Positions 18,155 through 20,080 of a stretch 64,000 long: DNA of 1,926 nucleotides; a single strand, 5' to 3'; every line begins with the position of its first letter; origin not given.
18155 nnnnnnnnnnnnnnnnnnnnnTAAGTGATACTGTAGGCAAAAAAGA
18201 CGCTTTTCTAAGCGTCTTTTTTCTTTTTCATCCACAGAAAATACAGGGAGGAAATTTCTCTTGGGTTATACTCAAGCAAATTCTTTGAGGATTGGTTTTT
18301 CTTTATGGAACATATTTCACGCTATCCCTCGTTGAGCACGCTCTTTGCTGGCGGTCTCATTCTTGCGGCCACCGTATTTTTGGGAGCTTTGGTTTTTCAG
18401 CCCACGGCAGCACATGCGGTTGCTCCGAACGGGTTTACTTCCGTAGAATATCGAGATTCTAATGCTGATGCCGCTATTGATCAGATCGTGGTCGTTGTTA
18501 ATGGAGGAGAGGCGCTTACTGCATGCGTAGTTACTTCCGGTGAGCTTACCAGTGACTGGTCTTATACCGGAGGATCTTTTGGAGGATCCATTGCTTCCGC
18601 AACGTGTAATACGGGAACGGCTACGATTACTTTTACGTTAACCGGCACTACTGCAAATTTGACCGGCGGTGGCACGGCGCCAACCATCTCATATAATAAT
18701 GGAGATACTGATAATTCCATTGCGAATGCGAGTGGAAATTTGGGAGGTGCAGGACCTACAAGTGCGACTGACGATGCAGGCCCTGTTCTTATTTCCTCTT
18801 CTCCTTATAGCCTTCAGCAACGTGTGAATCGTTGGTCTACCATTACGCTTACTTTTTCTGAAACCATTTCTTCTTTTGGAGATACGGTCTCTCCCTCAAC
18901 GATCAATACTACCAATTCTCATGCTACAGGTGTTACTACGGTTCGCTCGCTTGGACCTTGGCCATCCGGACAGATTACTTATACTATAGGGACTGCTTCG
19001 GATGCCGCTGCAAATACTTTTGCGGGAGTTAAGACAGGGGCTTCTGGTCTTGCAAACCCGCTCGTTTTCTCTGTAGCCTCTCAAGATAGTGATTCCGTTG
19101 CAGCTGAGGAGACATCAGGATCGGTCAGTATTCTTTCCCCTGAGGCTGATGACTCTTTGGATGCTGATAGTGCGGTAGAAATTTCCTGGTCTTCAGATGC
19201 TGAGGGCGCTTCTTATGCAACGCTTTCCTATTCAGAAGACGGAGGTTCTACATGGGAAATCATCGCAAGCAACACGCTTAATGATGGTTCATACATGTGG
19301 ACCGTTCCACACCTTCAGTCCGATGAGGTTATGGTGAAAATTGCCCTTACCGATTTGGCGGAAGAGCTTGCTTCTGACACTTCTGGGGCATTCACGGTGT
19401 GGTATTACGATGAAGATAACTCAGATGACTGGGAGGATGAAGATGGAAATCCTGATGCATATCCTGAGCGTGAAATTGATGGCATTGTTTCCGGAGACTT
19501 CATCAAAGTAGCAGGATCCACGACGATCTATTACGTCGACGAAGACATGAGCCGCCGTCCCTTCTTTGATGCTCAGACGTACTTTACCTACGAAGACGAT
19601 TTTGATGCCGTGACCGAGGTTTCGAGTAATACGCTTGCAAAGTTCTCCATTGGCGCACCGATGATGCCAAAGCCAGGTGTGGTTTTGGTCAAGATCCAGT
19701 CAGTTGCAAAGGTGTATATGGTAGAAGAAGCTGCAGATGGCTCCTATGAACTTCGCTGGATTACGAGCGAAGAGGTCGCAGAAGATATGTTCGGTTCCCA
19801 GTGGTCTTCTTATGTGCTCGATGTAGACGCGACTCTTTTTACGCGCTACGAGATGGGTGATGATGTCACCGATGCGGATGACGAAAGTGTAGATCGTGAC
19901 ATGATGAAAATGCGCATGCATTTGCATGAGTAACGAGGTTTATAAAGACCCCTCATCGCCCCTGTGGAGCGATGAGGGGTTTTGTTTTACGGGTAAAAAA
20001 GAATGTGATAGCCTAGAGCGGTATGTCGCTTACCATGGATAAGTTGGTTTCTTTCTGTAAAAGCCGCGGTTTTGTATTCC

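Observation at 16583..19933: Tandem paralogous secreted proteins sharing a 408-bp nucleotide-identical 3' end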

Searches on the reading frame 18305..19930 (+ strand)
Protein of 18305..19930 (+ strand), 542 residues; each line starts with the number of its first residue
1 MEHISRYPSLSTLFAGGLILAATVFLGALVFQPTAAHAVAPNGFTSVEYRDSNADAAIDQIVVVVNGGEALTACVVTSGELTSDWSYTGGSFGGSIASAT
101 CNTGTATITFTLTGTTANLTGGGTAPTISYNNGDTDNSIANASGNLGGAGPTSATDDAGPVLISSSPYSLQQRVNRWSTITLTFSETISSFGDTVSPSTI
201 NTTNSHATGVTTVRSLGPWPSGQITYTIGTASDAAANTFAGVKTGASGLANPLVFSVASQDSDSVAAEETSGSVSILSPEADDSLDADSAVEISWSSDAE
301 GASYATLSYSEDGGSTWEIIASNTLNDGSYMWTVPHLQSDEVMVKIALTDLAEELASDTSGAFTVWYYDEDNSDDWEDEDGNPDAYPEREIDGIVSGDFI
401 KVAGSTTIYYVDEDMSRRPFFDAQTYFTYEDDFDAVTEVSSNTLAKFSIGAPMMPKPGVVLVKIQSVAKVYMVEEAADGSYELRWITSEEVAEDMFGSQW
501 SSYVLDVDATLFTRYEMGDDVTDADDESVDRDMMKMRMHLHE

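Call 4: search_protein_families(library=pfam, proteins=[window:18305-19930:+], max_evalue=1)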
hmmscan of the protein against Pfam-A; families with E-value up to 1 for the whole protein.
window:18305-19930:+ (542 aa): 3 families
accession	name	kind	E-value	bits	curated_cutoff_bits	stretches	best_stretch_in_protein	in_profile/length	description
PF10342.15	Kre9_KNH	-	0.0012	20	24.6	1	278-346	1-75/94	Kre9/KNH-like N-terminal Ig-like domain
PF13205.12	Big_5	-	0.0052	17.9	23.6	1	156-213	1-57/105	Bacterial Ig-like domain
PF04234.18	CopC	-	0.14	13.6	23.3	0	161-203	3-38/92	CopC domain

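Call 5: search_protein_families(library=ncbifam, proteins=[window:18305-19930:+], max_evalue=1)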
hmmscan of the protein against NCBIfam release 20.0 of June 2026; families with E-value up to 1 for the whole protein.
window:18305-19930:+ (542 aa): 0 families

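Call 10: find_homologous_proteins(query=window:18305-19930:+)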
Query window:18305-19930:+ (542 aa): 45 proteins with E <= 0.001 among 8000 candidates.
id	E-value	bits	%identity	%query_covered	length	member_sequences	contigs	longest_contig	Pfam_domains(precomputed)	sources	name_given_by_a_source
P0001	0.0e+0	1182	100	100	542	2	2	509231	-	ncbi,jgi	jgi:hypothetical protein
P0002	6.5e-189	647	59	100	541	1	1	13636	-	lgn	-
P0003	3.5e-184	631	58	100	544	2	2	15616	-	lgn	-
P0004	5.5e-180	618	56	100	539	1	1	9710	-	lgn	-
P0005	6.4e-175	601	55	100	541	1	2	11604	-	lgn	-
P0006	8.2e-175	600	54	100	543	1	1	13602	-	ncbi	-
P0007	1.6e-159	550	54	98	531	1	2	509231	-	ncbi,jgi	jgi:hypothetical protein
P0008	1.3e-155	537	53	99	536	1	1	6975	-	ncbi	-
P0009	1.8e-149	517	58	85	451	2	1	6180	-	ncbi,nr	ncbi:hypothetical protein EBT25_06130, partial [bacterium]|nr:hypothetical protein [bacterium]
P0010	2.4e-142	493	50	100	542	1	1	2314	-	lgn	-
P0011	5.7e-139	482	48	100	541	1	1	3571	PF10342.16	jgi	jgi:hypothetical protein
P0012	7.6e-136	472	49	100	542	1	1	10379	-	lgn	-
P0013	1.5e-135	471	48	100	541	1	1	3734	-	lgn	-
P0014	2.5e-126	440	47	100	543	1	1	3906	-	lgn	-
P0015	1.4e-123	431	52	77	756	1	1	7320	PF13205.13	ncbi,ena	ncbi:MAG: hypothetical protein AAB448_04600 [Patescibacteria group bacterium]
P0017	4.6e-109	384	51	72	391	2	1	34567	-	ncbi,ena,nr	ncbi:hypothetical protein EBT25_16220 [bacterium]|nr:hypothetical protein [bacterium]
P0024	3.5e-98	348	41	100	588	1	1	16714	-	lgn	-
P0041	2.8e-15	74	42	25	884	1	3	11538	PF13229.13,PF24606.2,PF10162.15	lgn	-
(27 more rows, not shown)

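Call 13: find_encoding_contigs(protein=P0001, flank=6000, max_places=4)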
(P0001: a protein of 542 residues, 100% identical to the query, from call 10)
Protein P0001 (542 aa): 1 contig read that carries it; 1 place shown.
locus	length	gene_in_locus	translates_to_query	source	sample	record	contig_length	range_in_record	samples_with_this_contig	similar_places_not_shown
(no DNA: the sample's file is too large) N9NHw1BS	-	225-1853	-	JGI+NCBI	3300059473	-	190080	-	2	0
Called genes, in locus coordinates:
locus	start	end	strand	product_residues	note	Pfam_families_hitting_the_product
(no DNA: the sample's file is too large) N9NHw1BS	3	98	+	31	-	?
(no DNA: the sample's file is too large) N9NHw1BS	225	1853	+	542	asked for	-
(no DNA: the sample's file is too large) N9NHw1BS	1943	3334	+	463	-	PF28494:GlyRS_ins_1 (faint), PF00587:tRNA-synt_2b, PF03129:HGTP_anticodon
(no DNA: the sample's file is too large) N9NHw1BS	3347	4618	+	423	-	PF00675:Peptidase_M16, PF05193:Peptidase_M16_C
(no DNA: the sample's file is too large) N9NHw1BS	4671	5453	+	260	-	PF00121:TIM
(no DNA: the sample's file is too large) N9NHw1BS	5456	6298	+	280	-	PF13432:TPR_16 (faint), PF13371:TPR_9 (faint), PF07719:TPR_2 (faint), PF13428:TPR_14 (faint), PF14559:TPR_19 (faint), PF13431:TPR_17 (faint)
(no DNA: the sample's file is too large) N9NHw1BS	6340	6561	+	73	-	-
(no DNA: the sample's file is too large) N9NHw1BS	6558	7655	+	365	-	-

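Call 14: find_encoding_contigs(protein=P0009, flank=8000, max_places=4)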
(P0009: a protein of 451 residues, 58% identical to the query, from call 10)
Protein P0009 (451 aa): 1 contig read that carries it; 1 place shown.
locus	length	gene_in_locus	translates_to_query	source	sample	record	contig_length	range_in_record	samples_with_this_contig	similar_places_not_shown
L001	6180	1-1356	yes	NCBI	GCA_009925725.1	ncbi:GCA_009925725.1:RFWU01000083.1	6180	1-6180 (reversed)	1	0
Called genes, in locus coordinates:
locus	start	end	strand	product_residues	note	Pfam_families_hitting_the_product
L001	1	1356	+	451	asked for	?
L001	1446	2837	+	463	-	PF28494:GlyRS_ins_1 (faint), PF00587:tRNA-synt_2b, PF03129:HGTP_anticodon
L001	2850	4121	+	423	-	PF00675:Peptidase_M16, PF05193:Peptidase_M16_C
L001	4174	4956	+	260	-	PF00121:TIM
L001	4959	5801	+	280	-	PF07719:TPR_2 (faint), PF13428:TPR_14 (faint), PF13432:TPR_16 (faint), PF14559:TPR_19 (faint), PF13431:TPR_17 (faint)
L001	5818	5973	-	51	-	PF00471:Ribosomal_L33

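Call 16: find_encoding_contigs(protein=P0017, flank=8000, max_places=4)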
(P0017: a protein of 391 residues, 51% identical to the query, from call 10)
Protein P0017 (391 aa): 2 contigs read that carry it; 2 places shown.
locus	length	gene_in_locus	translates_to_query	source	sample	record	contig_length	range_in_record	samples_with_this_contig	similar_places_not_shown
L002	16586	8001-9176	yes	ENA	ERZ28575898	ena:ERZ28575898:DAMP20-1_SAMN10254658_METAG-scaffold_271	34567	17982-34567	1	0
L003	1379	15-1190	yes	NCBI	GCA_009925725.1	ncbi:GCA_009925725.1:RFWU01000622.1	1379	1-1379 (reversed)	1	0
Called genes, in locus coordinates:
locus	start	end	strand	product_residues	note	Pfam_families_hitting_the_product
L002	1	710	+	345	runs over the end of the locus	PF00535:Glycos_transf_2, PF13641:Glyco_tranf_2_3, PF13632:Glyco_trans_2_3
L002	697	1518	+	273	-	PF00535:Glycos_transf_2, PF10111:Glyco_tranf_2_2 (weak), PF13641:Glyco_tranf_2_3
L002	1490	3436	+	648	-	PF13196:DUF4012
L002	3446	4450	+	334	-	PF06723:MreB_Mbl, PF00012:HSP70, PF14450:FtsA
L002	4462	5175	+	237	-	PF13177:DNA_pol3_delta2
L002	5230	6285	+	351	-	PF15902:Sortilin-Vps10 (faint), PF14870:PSII_BNR (faint), PF02012:BNR (faint)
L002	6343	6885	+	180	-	PF01765:RRF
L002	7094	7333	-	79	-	-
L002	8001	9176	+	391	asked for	-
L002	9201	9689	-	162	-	-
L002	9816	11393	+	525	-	-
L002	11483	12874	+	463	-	PF28494:GlyRS_ins_1 (faint), PF00587:tRNA-synt_2b, PF03129:HGTP_anticodon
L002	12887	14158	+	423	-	PF00675:Peptidase_M16, PF05193:Peptidase_M16_C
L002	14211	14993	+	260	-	PF00121:TIM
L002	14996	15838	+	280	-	PF07719:TPR_2 (faint), PF13428:TPR_14 (faint), PF13432:TPR_16 (faint), PF14559:TPR_19 (faint), PF13431:TPR_17 (faint)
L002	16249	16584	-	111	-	?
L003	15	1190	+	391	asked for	-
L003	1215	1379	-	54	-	?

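Call 17: find_encoding_contigs(protein=P0008, flank=8000, max_places=4)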
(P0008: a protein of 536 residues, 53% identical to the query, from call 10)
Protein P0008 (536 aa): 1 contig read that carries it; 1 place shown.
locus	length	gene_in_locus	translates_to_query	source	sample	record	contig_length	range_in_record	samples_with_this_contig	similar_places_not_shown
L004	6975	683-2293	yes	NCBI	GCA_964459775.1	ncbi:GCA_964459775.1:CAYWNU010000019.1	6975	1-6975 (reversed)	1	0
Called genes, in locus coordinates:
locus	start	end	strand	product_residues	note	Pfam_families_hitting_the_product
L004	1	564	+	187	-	?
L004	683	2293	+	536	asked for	-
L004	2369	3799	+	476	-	-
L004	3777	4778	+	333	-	-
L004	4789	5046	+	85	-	-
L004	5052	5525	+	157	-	-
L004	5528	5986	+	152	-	PF00121:TIM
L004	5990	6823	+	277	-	PF07719:TPR_2 (faint), PF13428:TPR_14 (faint), PF23914:TPR_CcmH_CycH (faint), PF13432:TPR_16 (weak), PF14559:TPR_19 (faint)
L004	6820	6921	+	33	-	-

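Call 48: search_protein_families(library=pfam, proteins=[P0041], max_evalue=0.001)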
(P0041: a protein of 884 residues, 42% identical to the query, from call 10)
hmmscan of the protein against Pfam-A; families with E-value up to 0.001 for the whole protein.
P0041 (884 aa): 3 families
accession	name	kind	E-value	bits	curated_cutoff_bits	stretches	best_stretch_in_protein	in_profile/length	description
PF24606.1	CEMIP_beta-hel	-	4.7e-34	118.4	27.3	1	397-574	3-212/212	CEMIP beta-helix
PF10162.14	G8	-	7e-20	71.6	22.9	1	197-311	1-124/124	G8 domain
PF13229.12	Beta_helix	-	2.5e-06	27.6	25.9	0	396-537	22-144/158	Right handed beta helix region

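Call 57: find_encoding_contigs(protein=P0003, flank=8000, max_places=3)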
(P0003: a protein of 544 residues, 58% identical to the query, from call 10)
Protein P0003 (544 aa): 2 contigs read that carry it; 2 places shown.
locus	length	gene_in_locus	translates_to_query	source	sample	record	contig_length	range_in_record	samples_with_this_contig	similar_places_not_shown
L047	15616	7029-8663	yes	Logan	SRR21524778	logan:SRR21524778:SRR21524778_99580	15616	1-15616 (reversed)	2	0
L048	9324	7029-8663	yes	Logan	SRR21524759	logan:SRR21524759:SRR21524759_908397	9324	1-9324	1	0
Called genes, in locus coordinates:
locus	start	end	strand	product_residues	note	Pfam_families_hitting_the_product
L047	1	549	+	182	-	?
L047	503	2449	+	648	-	PF13196:DUF4012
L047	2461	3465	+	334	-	PF06723:MreB_Mbl, PF00012:HSP70, PF14450:FtsA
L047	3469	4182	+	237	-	PF13177:DNA_pol3_delta2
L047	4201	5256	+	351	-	PF15902:Sortilin-Vps10 (faint), PF14870:PSII_BNR (faint)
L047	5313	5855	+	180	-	PF01765:RRF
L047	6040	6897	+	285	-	-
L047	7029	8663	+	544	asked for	-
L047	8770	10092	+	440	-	PF00587:tRNA-synt_2b, PF03129:HGTP_anticodon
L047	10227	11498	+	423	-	PF00675:Peptidase_M16, PF05193:Peptidase_M16_C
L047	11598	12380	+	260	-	PF00121:TIM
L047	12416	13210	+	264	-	PF13371:TPR_9 (faint), PF13428:TPR_14 (faint), PF07719:TPR_2 (faint), PF13432:TPR_16 (faint), PF14559:TPR_19 (faint)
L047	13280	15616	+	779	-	?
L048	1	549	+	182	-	?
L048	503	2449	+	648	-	PF13196:DUF4012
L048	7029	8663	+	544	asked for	-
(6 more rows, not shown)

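Call 58: find_encoding_contigs(protein=P0024, flank=8000, max_places=3)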
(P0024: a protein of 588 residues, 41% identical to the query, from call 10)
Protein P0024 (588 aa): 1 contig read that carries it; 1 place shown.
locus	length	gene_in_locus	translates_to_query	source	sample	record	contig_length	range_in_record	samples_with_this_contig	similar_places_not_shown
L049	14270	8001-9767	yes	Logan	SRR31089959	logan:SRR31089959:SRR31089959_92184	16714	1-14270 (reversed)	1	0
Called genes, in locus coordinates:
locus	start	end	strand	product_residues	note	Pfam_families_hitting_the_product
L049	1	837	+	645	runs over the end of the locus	PF13196:DUF4012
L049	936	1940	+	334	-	PF06723:MreB_Mbl, PF00012:HSP70, PF14450:FtsA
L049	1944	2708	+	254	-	-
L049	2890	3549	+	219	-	PF13177:DNA_pol3_delta2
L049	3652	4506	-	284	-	-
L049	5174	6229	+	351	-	PF15902:Sortilin-Vps10 (faint), PF14870:PSII_BNR (faint), PF02012:BNR (faint)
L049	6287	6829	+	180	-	PF01765:RRF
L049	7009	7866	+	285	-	-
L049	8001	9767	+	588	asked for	-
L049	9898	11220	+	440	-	PF00587:tRNA-synt_2b, PF03129:HGTP_anticodon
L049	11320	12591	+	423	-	PF00675:Peptidase_M16, PF05193:Peptidase_M16_C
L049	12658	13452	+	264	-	PF00121:TIM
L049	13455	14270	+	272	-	?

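Call 59: find_encoding_contigs(protein=P0012, flank=8000, max_places=3)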
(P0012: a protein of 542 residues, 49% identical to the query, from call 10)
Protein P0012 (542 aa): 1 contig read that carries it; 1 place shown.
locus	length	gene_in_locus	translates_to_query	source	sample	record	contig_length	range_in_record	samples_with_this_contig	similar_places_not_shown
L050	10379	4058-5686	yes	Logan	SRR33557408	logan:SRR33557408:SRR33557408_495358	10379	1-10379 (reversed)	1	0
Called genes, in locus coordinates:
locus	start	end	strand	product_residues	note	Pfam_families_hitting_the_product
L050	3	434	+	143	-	?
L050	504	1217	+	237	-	PF13177:DNA_pol3_delta2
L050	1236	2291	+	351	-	PF15902:Sortilin-Vps10 (faint), PF14870:PSII_BNR (faint)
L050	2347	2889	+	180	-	PF01765:RRF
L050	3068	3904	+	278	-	-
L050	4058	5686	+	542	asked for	-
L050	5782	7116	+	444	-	PF00587:tRNA-synt_2b, PF03129:HGTP_anticodon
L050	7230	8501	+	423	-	PF00675:Peptidase_M16, PF05193:Peptidase_M16_C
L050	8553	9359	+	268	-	PF00121:TIM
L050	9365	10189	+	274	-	PF13432:TPR_16 (faint), PF14559:TPR_19 (faint)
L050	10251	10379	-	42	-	?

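Call 67: predict_structure(alignment_id=A4)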
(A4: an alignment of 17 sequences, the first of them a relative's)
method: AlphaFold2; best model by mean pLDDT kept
length: 542 residues; sequences in the alignment: 17
mean_pLDDT: 75.3   pTM: 0.45
mean pLDDT of the five models: 75.3, 75.0, 73.5, 73.5, 67.7
residues with pLDDT >= 90: 130; 70-90: 244; 50-70: 105; < 50: 63
segments of 3 or more residues with pLDDT < 50: 1-9, 32-35, 261-270, 371-387, 520-542
pLDDT, mean of each block of 10 residues (from residue 1): 41 58 63 56 92 94 88 88 93 94 93 93 94 83 86 96 87 77 91 81 82 83 88 93 85 80 37 83 81 86 85 80 81 83 88 80 76 37 45 79 81 75 67 75 71 59 67 74 67 65 67 55 36 36 31
secondary structure, 60 per line:
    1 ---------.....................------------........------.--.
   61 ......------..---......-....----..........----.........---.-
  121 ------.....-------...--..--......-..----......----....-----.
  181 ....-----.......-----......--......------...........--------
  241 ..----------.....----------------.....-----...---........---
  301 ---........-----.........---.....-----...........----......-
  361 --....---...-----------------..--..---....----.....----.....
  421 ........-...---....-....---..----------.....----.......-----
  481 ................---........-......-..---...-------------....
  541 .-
elements in order: H10-30 E43-50 E60-66 H78-83 E85-88 E93-102 E107-115 E127-131 E139-141 E148-153 E161-166 E171-174 E180-184 E190-196 E202-207 E210-215 E222-232 E253-257 E274-278 E284-286 E290-297 E304-311 E317-325 E329-333 E339-349 E354-359 E363-366 E399-402 E407-411 E416-422 H423-428 E436-439 H441-444 E460-464 E469-475 E481-488 H489-496 H500-503 E504-507 H509-514 H537-541

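Call 69: fold_search(model_id=the predicted structure, library=pdb)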
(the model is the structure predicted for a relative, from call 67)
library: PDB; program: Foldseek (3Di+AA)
matches with E <= 10: 2000; with E <= 0.001: 110
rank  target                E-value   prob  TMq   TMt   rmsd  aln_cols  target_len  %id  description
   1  4u7m                  2.8e-07  1.00  0.14  0.21  26.2       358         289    9  LRIG1 extracellular domain: Structure and Function Analysis (released 2015-04-08)
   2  2rjm                  4.6e-07  1.00  0.17  0.25  25.0       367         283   13  3Ig structure of titin domains I67-I69 E-to-A mutated variant (released 2008-01-22)
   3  3b43                  6.7e-07  1.00  0.13  0.13  25.0       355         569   12  I-band fragment I65-I70 from titin (released 2008-01-22)
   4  7ok5_A                8.2e-07  1.00  0.13  0.12  16.9       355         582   14  Crystal structure of mouse neurofascin 155 immunoglobulin domains (released 2022-12-14)
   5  7ok5_B                8.7e-07  1.00  0.13  0.12  17.3       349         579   14  Crystal structure of mouse neurofascin 155 immunoglobulin domains (released 2022-12-14)
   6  2rik                  1.2e-06  1.00  0.17  0.25  24.7       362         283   12  I-band fragment I67-I69 from titin (released 2008-01-22)
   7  2yd9                  1.2e-06  1.00  0.14  0.23  22.2       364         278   10  Crystal structure of the N-terminal Ig1-3 module of Human Receptor Protein Tyrosine Phosphatase Sigma (released 2011-04-13)
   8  7ol4_C                1.8e-06  1.00  0.13  0.12  16.8       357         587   15  Mouse contactin-1 neurofascin-155 immunoglobulin domains adhesion complex (released 2022-12-14)
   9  3pdd                  3.0e-06  1.00  0.16  0.33  11.2       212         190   14  Structures of Clostridium thermocellum CbhA fibronectin(III)-like modules (released 2011-11-23)
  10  5ldy_B                3.0e-06  1.00  0.16  0.22  25.1       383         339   14  Structure of Yersinia pseudotuberculosis InvD (released 2017-06-14)
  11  5xnp_D                3.3e-06  1.00  0.18  0.27  19.8       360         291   10  Crystal structures of human SALM5 in complex with human PTPdelta (released 2018-01-24)
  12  1ya5_A                6.7e-06  1.00  0.13  0.29  19.2       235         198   11  Crystal structure of the titin domains z1z2 in complex with telethonin (released 2005-12-20)
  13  2f8v_A                1.1e-05  1.00  0.12  0.28  19.0       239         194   11  Structure of full length telethonin in complex with the N-terminus of titin (released 2006-06-27)
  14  6sdb_B                1.1e-05  1.00  0.12  0.26  11.3       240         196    9  Chimeric titin Z1Z2 functionalized with a KLER exogenous peptide from decorin (released 2019-09-18)
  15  2a38_A                1.1e-05  1.00  0.11  0.27  19.0       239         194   10  Crystal structure of the N-Terminus of titin (released 2006-06-24)
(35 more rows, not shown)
